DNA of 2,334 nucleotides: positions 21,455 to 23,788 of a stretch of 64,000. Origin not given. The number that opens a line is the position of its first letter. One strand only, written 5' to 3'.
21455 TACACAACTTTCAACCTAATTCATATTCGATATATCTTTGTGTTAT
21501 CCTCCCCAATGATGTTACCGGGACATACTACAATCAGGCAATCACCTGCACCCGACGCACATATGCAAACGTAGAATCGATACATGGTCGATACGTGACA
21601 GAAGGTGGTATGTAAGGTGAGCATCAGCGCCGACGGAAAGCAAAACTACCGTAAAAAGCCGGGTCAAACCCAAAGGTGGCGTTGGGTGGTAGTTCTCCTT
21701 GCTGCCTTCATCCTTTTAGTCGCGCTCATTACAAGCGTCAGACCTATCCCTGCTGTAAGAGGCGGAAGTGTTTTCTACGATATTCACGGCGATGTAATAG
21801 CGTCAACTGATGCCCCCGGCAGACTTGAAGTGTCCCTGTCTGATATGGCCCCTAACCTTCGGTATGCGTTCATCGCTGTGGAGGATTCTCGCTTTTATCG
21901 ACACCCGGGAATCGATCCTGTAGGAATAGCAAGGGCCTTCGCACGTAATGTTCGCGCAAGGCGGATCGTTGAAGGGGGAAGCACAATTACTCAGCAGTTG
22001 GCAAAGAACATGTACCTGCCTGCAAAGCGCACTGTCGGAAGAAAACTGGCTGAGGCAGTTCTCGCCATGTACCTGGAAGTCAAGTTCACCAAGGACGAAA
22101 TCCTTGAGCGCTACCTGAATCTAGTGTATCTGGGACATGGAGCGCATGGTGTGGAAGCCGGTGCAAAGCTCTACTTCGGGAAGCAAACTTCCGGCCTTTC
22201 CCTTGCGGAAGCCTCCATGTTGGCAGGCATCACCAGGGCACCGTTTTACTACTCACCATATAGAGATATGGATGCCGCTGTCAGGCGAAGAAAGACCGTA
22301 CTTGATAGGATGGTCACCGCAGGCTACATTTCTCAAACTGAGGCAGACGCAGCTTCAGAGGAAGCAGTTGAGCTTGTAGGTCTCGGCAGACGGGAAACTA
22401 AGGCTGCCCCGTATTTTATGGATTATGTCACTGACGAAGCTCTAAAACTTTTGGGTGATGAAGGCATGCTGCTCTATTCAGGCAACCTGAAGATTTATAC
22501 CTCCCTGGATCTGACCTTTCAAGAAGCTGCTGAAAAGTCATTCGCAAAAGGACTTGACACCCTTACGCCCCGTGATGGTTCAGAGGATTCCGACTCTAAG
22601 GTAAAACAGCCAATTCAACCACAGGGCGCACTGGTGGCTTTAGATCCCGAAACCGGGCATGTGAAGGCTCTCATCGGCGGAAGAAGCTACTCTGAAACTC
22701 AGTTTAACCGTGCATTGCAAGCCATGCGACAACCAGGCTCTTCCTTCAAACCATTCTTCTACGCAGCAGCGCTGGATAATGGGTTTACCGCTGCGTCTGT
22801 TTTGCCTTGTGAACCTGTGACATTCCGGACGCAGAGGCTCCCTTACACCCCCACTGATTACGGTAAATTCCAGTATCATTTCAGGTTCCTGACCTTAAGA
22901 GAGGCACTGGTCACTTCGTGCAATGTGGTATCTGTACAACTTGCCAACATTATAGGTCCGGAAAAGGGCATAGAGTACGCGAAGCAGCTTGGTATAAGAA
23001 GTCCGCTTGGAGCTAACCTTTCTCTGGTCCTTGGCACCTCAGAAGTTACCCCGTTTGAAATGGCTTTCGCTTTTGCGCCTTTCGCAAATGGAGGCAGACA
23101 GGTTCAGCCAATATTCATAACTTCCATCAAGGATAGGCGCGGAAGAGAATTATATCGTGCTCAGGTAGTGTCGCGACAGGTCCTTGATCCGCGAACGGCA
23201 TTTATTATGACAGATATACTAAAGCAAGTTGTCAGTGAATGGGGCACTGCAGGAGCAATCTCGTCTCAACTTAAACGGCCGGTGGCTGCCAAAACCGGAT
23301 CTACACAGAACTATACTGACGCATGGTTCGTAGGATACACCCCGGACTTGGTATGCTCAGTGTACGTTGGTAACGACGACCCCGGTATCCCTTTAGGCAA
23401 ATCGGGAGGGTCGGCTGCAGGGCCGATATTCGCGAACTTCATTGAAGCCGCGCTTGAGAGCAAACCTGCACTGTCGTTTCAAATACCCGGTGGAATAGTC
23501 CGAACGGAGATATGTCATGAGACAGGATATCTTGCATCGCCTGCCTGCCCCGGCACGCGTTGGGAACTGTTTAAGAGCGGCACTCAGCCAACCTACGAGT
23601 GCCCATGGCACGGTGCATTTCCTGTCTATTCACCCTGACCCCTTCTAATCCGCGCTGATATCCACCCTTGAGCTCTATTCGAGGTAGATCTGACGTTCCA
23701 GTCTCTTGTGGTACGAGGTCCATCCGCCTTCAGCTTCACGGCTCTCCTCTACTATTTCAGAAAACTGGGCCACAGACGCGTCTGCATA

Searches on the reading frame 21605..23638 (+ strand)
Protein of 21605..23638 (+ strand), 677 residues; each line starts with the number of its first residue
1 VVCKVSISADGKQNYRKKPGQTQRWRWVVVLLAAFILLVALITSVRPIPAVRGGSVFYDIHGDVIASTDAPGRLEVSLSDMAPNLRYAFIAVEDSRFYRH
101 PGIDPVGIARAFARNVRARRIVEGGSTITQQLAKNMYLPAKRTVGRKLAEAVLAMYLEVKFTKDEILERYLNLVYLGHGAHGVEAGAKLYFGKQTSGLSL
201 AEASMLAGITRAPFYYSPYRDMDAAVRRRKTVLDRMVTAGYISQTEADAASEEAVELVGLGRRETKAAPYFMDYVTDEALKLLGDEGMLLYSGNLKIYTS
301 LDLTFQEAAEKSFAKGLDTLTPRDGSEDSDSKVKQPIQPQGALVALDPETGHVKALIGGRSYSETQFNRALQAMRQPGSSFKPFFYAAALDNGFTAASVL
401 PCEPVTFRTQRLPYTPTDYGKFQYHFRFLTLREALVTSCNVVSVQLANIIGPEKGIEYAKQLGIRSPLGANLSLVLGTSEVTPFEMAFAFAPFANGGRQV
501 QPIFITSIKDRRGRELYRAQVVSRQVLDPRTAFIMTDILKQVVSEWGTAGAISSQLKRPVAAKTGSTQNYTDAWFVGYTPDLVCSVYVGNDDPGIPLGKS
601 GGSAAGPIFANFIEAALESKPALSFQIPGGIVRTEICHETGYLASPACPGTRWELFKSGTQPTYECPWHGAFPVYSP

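Call 28: search_protein_families(library=pfam, proteins=[window:21605-23638:+], max_evalue=0.000001)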
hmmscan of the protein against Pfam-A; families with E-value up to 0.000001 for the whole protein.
window:21605-23638:+ (677 aa): 2 families
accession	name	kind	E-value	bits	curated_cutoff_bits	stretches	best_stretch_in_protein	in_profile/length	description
PF00912.28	Transgly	-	9.4e-63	211.3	27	1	63-236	3-177/178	Transglycosylase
PF00905.27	Transpeptidase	-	1.8e-42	146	22.1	1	341-613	1-298/299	Penicillin binding protein transpeptidase domain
